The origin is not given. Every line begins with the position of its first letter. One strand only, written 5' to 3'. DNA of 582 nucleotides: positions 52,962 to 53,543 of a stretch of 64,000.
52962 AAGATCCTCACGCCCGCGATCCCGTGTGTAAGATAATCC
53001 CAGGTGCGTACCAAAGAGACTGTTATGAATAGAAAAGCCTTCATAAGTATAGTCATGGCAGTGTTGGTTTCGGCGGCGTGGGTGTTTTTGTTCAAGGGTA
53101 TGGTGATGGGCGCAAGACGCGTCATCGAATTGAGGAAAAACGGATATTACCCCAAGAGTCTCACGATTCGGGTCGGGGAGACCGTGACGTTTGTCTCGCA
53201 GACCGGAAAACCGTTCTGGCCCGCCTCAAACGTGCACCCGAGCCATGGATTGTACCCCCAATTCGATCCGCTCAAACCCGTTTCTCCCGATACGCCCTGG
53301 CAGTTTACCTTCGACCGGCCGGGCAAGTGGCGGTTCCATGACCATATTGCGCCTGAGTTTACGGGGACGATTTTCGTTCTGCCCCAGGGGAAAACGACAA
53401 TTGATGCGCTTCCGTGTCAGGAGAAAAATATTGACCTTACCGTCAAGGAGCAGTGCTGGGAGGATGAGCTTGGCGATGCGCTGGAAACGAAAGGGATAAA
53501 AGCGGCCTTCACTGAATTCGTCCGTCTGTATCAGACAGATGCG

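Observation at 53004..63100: Cys-less cupredoxin-like N-terminal domain on three members of the paralog array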

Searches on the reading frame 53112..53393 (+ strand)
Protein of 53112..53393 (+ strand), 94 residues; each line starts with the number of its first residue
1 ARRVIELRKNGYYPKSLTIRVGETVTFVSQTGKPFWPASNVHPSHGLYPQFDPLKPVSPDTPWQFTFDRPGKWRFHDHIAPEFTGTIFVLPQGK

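Call 9: find_homologous_proteins(query=window:53112-53393:+, max_evalue=0.001)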
Query seq(94 aa) (94 aa): 4 proteins with E <= 0.001 among 4 candidates.
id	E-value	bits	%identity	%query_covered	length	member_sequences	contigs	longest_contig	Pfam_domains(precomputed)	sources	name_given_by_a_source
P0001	1.8e-24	104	48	90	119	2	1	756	-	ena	-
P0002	2.9e-24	103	50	94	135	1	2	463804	-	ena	-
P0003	3.9e-24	103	56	84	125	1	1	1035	PF13473.13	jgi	jgi:plastocyanin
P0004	6.9e-19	86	44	90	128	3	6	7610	PF13473.13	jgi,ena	-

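Call 18: find_encoding_contigs(protein=P0002, flank=8000, max_places=3)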
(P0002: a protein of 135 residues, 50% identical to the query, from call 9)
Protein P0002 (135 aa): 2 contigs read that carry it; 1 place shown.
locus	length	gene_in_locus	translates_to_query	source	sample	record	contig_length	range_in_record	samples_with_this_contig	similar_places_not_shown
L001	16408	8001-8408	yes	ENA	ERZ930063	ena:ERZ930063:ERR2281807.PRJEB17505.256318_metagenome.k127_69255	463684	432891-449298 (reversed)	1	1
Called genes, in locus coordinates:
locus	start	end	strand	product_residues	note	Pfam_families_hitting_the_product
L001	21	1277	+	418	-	-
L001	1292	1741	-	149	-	-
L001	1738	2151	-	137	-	-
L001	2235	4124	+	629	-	-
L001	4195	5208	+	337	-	-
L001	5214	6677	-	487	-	-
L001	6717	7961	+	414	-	-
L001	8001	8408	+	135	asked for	-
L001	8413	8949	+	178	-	-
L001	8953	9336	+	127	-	-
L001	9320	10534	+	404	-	-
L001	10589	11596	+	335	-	PF00044:Gp_dh_N, PF02800:Gp_dh_C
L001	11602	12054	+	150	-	PF02502:LacAB_rpiB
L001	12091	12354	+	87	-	-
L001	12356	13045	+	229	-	PF00834:Ribul_P_3_epim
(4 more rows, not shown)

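Call 20: predict_structure(alignment_id=A1)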
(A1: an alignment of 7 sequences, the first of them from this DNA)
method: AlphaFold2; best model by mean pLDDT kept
length: 94 residues; sequences in the alignment: 7
mean_pLDDT: 81.9   pTM: 0.74
mean pLDDT of the five models: 81.9, 80.2, 79.4, 78.0, 77.2
residues with pLDDT >= 90: 37; 70-90: 38; 50-70: 15; < 50: 4
segments of 3 or more residues with pLDDT < 50: 42-45
pLDDT, mean of each block of 10 residues (from residue 1): 86 93 91 75 53 75 88 86 92 78
secondary structure, 60 per line:
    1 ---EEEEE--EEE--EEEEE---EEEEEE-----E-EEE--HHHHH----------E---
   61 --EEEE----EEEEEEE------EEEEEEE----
elements in order: E4-8 E11-13 E16-20 E24-29 E37-39 H42-46 E63-66 E71-77 E84-90

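Call 22: search_protein_representatives(alignment_id=A1)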
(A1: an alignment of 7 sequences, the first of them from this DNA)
Query: 7 sequences, 117 profile positions. Proteins with E-value up to 0.001 (for the whole library): 9550; up to 1e-10: 4509; up to 1e-30: 464. The best 150 are listed.
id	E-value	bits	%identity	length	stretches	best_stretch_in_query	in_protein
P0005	5.7e-72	255.2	-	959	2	8-116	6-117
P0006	1.6e-66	237.6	-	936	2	26-116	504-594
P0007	7.0e-65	232.4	-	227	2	4-116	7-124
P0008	2.8e-51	188.5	-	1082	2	30-116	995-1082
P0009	4.6e-45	168.4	-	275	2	1-116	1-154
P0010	6.2e-45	168.0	-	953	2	26-116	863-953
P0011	1.8e-44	166.6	-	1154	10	30-116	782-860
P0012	1.2e-42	160.6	-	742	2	25-107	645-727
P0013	1.0e-41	157.7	-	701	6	25-115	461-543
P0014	1.4e-39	150.8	-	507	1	4-116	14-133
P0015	4.0e-39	149.3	-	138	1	3-116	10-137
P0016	4.1e-39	149.3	-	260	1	4-116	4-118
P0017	4.5e-39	149.1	-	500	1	5-115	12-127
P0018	4.5e-39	149.1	-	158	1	5-115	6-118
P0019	5.2e-39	148.9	-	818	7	25-115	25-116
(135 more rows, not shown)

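Call 46: find_related_loci(query=A1, collection=genome_contigs, flank=6000)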
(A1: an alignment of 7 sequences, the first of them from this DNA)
Query A1 (94 aa) in genome_contigs; peptide patterns used: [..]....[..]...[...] (x = any residue, [..] = any of these).
395 stretches matched a pattern; 380 encode a relative of the query (tblastn E <= 1e-3); the best 80 are kept; 79 distinct loci.
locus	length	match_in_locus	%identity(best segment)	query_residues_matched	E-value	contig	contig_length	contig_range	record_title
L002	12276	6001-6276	65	3-94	4e-39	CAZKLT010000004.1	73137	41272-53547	MAG TPA_asm: uncultured Gammaproteobacteria bacterium isolate SRP237561_co1_402 genome assembly, contig: NODE_459_length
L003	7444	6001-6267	55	1-89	6e-37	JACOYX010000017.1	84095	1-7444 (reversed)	MAG: Candidatus Sungiibacteriota bacterium isolate NC_groundwater_190_Ag_S-0.1um_45_12 S4_GD2017_2_S1_scaffold_706, whol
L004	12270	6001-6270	59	5-94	6e-39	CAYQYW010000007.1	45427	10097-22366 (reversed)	MAG TPA_asm: uncultured Candidatus Saccharibacteria bacterium isolate SRP215229_co1_7 genome assembly, contig: NODE_411_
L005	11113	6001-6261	60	4-90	3e-36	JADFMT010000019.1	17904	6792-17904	MAG: Patescibacteria group bacterium isolate B5T1B11 B5T1B11_NODE475, whole genome shotgun sequence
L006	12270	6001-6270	53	1-90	8e-36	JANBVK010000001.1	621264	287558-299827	MAG: Patescibacteria group bacterium isolate AMOR_Bin_147 NODE_1_length_621264_cov_13.613588, whole genome shotgun seque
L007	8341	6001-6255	55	5-89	5e-35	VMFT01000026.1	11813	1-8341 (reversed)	MAG: Parcubacteria group bacterium Gr01-1014_29 G01um101429_scaffold_1801, whole genome shotgun sequence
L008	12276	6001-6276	52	3-94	8e-35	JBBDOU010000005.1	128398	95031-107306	MAG: Candidatus Paceibacterota bacterium isolate LejiaB_42_15 Lejia_B_176_length_128398_cov_9, whole genome shotgun sequ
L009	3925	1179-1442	60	3-90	6e-35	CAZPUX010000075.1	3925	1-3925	MAG TPA_asm: uncultured Candidatus Saccharibacteria bacterium isolate SRP193066_co2_430 genome assembly, contig: NODE_12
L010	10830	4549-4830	51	1-94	3e-34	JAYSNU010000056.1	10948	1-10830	MAG: Candidatus Nomurabacteria bacterium isolate GFS_10948 GFS_10948_55, whole genome shotgun sequence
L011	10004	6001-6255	58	5-89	1e-33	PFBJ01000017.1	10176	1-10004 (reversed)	MAG: Candidatus Kaiserbacteria bacterium CG10_big_fil_rev_8_21_14_0_10_49_17 CG10_8_21_14_0.10_scaffold_12780_c, whole g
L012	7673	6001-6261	56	3-89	1e-33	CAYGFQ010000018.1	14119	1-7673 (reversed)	MAG TPA_asm: uncultured Candidatus Saccharibacteria bacterium isolate ERP113451_co1_89 genome assembly, contig: NODE_508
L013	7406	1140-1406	58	1-89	2e-33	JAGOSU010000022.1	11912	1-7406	MAG: Candidatus Paceibacterota bacterium isolate Gw_Eff_bin_347 Gw_Eff_13325_length_11912_cov_8.527280, whole genome sho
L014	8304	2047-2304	55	5-90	5e-33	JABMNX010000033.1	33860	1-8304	MAG: Candidatus Kaiserbacteria bacterium isolate bin.102 k141_5050049, whole genome shotgun sequence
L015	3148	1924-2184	59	4-90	4e-33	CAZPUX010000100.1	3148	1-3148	MAG TPA_asm: uncultured Candidatus Saccharibacteria bacterium isolate SRP193066_co2_430 genome assembly, contig: NODE_18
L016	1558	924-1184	59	3-89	2e-33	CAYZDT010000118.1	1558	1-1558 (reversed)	MAG TPA_asm: uncultured Candidatus Saccharibacteria bacterium isolate binchicken_co128_363 genome assembly, contig: NODE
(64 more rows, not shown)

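Call 49: search_solved_structures(query=A1, max_evalue=1, show_alignments=5)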
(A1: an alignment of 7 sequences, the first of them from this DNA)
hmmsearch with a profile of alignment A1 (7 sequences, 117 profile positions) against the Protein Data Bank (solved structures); distinct sequences matched with E-value up to 1: 76 (the best 60 are shown).
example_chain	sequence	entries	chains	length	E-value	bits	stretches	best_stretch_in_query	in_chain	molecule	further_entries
1sfd_A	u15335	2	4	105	7e-06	29.1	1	26-115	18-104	Amicyanin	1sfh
1sf3_A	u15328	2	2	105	1.6e-05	28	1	26-115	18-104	Amicyanin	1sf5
9cck_A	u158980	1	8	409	2.4e-05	27.4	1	35-115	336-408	Copper-containing nitrite reductase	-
2qdv_A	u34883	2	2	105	2.7e-05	27.2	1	26-115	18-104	Amicyanin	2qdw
1mda_A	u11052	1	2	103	3.9e-05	26.7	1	26-115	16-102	AMICYANIN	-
1aac_A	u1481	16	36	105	4.1e-05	26.7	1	26-115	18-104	AMICYANIN | PROTEIN (AMICYANIN)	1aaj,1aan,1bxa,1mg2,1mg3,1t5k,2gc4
3ie9_A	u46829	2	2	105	4.7e-05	26.5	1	26-115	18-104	Amicyanin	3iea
4p5r_A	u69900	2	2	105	5.8e-05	26.2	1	26-115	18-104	Amicyanin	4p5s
2idt_A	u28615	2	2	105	6.1e-05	26.1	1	26-115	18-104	Amicyanin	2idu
2idq_A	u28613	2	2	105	6.4e-05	26.1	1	26-115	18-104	Amicyanin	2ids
3rym_A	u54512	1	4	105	6.8e-05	26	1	26-115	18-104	Amicyanin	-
2gb2_A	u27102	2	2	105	8.8e-05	25.6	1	26-115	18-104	Amicyanin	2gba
6hbe_A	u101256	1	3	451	0.00023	24.3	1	29-115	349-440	Copper-containing nitrite reductase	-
3ply_A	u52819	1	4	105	0.00023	24.3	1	26-114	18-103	Amicyanin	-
1b3i_A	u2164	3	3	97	0.0004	23.5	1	38-115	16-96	PROTEIN (PLASTOCYANIN) | Plastocyanin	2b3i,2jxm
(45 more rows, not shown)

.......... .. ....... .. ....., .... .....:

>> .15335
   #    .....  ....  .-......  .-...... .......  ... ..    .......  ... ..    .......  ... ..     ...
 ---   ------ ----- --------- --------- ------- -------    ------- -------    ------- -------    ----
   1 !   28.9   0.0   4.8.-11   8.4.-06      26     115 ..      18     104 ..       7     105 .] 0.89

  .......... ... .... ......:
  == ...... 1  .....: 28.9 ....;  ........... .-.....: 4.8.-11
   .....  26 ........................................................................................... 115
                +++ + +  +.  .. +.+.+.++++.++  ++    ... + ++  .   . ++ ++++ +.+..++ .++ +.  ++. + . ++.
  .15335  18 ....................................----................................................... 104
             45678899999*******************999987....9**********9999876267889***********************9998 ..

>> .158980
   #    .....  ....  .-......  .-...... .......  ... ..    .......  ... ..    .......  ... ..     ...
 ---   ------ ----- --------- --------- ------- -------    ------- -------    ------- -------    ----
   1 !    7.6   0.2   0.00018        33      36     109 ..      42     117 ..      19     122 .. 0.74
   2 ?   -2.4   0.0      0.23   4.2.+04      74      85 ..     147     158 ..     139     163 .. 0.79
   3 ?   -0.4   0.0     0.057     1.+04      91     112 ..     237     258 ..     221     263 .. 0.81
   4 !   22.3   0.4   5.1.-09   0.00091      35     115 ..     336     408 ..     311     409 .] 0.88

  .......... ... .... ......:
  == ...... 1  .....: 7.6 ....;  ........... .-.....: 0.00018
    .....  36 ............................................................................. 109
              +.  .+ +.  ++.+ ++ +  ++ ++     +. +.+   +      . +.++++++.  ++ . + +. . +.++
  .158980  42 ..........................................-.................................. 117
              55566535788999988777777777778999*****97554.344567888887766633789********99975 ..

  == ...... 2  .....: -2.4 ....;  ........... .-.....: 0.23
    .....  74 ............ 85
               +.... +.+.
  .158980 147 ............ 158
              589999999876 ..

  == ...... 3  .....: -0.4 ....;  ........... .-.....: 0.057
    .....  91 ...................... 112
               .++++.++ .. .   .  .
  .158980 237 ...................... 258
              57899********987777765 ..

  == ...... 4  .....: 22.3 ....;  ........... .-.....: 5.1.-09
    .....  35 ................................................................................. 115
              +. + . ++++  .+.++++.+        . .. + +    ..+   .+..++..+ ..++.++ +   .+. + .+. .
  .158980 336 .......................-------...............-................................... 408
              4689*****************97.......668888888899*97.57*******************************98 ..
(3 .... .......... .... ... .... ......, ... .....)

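Call 56: search_solved_structures(query=A4, max_evalue=10, show_alignments=2)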
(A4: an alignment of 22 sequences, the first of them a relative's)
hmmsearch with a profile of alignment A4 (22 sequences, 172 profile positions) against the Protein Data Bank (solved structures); distinct sequences matched with E-value up to 10: 19.
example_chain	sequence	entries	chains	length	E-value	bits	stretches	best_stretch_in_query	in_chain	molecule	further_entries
2j3s_A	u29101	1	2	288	0.0082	18.9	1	95-124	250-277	FILAMIN-A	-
7p0e_A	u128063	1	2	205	0.069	15.8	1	95-117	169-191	Isoform 2 of Filamin-C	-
7ouu_A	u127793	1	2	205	0.07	15.8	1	95-117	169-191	Isoform 2 of Filamin-C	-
7ouv_A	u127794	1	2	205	0.1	15.3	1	95-117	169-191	Isoform 2 of Filamin-C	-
2k9u_A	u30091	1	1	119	0.37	13.5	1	95-136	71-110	Gamma filamin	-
2vzp_A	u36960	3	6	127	0.39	13.4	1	102-121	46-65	EXO-BETA-D-GLUCOSAMINIDASE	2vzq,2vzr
7sc4_A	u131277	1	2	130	0.47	13.1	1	95-139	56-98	Filamin-A/Integrin alpha-IIb light chain, form 2 chimera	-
4p3w_A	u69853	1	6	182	0.52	13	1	95-127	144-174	Filamin-A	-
7dtd_B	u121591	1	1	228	0.71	12.5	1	102-164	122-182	Sodium channel subunit beta-4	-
9lxg_A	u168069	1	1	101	0.74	12.5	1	95-131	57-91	Filamin-A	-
6v3p_C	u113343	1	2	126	0.8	12.4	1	82-140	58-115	IgA FC receptor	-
2mtp_A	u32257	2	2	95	0.81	12.4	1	95-128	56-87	Filamin-A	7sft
2w0p_A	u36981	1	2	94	0.86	12.3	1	95-128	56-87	FILAMIN-A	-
9lwx_D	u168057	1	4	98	0.9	12.2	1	95-128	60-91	Filamin-A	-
2brq_A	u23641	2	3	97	0.91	12.2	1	95-128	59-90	FILAMIN A | FILAMIN-A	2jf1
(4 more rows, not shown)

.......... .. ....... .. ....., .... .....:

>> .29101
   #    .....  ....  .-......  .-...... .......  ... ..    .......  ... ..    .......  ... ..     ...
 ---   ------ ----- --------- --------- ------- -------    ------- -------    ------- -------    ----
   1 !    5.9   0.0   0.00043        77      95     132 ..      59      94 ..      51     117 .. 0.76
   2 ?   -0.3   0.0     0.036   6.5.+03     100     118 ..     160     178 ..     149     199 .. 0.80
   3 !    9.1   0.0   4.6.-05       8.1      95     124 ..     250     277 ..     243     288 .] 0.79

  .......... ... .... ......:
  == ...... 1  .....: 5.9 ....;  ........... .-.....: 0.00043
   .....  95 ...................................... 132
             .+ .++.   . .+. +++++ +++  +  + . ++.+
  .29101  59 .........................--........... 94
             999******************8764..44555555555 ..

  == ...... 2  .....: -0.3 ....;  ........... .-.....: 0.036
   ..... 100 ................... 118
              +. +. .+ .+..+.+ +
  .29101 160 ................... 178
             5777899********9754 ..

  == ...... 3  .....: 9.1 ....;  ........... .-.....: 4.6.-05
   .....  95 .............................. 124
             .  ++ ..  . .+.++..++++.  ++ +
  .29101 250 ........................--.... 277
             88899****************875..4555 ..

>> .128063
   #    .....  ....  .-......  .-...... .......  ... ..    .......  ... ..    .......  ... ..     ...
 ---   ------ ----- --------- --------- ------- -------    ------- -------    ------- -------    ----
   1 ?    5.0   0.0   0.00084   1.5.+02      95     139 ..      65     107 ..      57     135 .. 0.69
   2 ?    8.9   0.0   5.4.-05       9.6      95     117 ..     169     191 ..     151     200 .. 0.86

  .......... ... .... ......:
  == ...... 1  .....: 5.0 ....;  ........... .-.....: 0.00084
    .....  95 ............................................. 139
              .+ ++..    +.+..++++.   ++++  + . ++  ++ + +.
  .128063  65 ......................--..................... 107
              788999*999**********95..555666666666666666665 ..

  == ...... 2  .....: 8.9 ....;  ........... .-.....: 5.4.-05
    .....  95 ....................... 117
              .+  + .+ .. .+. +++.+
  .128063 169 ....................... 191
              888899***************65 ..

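Call 57: search_protein_families(library=ncbifam, alignment_id=A4, max_evalue=1)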
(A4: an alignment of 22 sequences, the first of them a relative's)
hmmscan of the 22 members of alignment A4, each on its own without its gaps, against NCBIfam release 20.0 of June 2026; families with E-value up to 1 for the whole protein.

A. member 1, L018:6279-6785:+ (169 aa): 2 families
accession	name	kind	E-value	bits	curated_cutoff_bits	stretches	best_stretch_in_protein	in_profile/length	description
TIGR01167.1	LPXTG_anchor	domain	0.074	13.7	15.9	1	141-167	6-33/34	LPXTG cell wall anchor domain-containing protein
NF041738.1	GG_III-CTERM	domain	0.16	11.9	22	1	149-168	6-26/28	GGIII-like transmembrane region-containing protein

B. families by the number of members that match (of 22 scanned): 13 families
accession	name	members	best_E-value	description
TIGR01167.1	LPXTG_anchor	4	0.058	LPXTG cell wall anchor domain-containing protein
TIGR03769.1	P_ac_wall_RPT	2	0.0034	TIGR03769 domain-containing protein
NF009341.0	PRK12701.1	2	0.0083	flagellar basal body L-ring protein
NF005176.1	PRK06655.1-1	1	0.0032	flagellar hook assembly protein FlgD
NF058571.1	GVDTG_CTERM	1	0.0035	GVDTG sorting domain-containing protein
NF058582.1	Microco_LAVTG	1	0.031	LAVTG motif-containing sortase-dependent surface protein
TIGR00346.1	azlC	1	0.032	azaleucine resistance protein AzlC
NF041624.1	isoafr_syn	1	0.047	isoafricanol synthase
NF004909.0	PRK06265.2-5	1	0.076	cobalt transporter CbiM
NF041738.1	GG_III-CTERM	1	0.16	GGIII-like transmembrane region-containing protein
NF010265.0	PRK13711.1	1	0.17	P-type conjugative transfer protein TrbJ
NF009452.0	PRK12812.1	1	0.18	flagellar basal body rod modification protein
TIGR04383.1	acidic_w_LPXTA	1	0.32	processed acidic surface protein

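Call 60: find_homologous_proteins(query=A4, max_evalue=0.001)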
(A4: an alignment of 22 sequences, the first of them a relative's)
Query A4 (22 sequences) (169 aa, profile of the alignment): 150 proteins with E <= 0.001 among 4205 candidates; the best 120 are listed.
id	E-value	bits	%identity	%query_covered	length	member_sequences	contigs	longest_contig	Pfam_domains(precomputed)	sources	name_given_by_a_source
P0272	1.7e-58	215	100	100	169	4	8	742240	-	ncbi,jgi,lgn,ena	-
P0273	1.9e-56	208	77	100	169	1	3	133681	-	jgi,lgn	-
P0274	1.0e-55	206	46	97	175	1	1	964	-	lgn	-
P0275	5.8e-55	203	63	68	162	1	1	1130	-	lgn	-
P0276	8.6e-55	203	39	96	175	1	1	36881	-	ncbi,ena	-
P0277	2.1e-54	202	45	82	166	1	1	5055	-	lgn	-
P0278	3.0e-54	201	54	81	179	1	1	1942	-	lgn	-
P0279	5.7e-53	197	39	98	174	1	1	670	-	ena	-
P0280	1.3e-52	196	50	83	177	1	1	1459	-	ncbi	-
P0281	1.7e-52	195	44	86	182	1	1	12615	-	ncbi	-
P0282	1.7e-52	195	38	85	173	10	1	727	-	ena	-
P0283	3.9e-52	194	37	82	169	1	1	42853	-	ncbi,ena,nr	ncbi:MAG: hypothetical protein O3C23_00640 [bacterium]|nr:hypothetical protein [bacterium]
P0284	3.9e-52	194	50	82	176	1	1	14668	-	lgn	-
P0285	1.8e-51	192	52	91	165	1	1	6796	-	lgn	-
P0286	2.2e-51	192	44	98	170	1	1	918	-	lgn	-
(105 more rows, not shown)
